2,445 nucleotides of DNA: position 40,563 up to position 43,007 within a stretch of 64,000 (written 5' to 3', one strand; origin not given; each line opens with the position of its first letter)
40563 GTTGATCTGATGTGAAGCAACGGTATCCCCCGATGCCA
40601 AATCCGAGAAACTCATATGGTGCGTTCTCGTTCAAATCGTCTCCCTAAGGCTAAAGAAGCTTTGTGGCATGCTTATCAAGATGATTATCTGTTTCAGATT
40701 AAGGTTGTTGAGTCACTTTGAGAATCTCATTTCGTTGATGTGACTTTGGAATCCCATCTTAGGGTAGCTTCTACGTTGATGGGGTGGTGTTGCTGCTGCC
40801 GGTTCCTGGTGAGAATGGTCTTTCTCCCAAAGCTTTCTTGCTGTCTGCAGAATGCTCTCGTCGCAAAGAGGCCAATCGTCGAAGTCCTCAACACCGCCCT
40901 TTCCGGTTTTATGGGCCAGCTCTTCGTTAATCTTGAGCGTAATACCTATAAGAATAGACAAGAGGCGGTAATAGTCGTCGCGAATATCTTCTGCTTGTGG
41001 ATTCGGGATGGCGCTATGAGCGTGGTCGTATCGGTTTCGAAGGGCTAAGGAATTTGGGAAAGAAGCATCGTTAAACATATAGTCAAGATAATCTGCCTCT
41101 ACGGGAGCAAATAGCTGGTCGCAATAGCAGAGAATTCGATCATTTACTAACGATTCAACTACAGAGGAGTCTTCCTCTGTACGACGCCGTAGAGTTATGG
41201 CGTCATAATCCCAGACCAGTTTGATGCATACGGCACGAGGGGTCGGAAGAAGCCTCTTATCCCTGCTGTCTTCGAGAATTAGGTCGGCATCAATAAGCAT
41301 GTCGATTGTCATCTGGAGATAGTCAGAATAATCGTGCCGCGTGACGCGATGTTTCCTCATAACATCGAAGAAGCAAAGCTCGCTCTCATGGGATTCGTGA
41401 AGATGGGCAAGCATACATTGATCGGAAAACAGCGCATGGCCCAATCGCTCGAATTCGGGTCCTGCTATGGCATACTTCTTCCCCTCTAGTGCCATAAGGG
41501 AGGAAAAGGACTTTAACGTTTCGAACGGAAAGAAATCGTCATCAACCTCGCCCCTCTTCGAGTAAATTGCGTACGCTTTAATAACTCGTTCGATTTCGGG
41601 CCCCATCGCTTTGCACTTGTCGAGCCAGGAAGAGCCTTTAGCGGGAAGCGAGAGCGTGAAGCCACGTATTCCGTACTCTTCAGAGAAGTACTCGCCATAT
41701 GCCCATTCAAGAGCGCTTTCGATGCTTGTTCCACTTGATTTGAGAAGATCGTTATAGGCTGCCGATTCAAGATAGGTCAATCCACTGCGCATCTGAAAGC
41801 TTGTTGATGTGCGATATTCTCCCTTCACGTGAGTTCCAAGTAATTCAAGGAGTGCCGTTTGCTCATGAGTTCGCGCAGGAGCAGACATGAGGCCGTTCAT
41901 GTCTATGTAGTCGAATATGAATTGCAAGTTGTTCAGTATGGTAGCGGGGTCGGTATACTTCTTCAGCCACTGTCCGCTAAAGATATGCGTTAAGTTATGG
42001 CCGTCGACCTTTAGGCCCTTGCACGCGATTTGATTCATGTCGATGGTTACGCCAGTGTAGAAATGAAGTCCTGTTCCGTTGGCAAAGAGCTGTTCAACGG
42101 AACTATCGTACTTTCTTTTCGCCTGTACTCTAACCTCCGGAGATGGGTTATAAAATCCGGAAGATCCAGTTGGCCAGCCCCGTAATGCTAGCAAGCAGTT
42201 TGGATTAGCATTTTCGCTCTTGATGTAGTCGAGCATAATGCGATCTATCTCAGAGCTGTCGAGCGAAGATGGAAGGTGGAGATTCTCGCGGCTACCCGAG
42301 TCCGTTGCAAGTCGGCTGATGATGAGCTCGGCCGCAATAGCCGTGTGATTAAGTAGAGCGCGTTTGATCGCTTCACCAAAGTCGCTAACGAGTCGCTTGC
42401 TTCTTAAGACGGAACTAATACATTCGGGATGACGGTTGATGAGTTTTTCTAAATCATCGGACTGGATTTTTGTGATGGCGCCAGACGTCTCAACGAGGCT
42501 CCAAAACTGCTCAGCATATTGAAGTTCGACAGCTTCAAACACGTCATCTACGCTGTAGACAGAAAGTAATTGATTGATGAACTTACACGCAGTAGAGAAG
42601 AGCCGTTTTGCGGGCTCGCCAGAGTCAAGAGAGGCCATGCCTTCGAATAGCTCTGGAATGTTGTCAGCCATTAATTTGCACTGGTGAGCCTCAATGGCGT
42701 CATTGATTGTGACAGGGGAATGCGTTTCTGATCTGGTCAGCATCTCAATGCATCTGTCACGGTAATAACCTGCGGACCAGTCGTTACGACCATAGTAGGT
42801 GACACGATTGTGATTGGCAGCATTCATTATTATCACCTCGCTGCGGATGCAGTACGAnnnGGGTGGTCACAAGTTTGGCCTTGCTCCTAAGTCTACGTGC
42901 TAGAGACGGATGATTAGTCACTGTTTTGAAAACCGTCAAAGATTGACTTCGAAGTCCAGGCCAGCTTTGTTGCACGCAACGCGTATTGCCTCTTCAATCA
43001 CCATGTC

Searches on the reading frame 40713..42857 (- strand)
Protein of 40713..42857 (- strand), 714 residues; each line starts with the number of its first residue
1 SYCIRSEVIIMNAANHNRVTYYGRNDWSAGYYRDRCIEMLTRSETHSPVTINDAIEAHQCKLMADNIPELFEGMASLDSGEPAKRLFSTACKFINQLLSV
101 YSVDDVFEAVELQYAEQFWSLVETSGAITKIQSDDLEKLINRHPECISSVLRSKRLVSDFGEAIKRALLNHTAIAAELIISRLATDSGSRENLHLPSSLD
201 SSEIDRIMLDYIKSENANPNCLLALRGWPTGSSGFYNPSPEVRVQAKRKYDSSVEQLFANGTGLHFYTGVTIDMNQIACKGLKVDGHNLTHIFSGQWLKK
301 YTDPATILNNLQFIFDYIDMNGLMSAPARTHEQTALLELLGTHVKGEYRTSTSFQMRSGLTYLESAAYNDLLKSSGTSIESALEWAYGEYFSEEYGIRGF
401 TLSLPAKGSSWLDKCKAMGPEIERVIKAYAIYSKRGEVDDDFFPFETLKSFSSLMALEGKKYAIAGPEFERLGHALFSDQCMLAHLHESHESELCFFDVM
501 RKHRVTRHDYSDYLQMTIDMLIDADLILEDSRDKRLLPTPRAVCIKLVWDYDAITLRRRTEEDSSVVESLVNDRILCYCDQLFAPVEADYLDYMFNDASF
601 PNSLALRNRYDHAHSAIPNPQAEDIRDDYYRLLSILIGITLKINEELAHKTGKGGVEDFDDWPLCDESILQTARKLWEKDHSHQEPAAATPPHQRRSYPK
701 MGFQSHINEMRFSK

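Call 63: search_protein_families(library=pfam, proteins=[window:40713-42857:-], max_evalue=0.001)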
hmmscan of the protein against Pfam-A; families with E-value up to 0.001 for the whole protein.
window:40713-42857:- (714 aa): 0 families

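Call 64: search_protein_families(library=padloc, proteins=[window:40713-42857:-], max_evalue=0.00001)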
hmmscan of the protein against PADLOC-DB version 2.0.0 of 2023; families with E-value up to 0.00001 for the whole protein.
window:40713-42857:- (714 aa): 2 families
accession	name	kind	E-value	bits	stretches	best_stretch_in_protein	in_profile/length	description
PDLC05039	PDC-S56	-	5.9e-136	452.7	1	11-650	1-641/649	-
PDLC05038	PDC-S56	-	1.1e-23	82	2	83-464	68-453/578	-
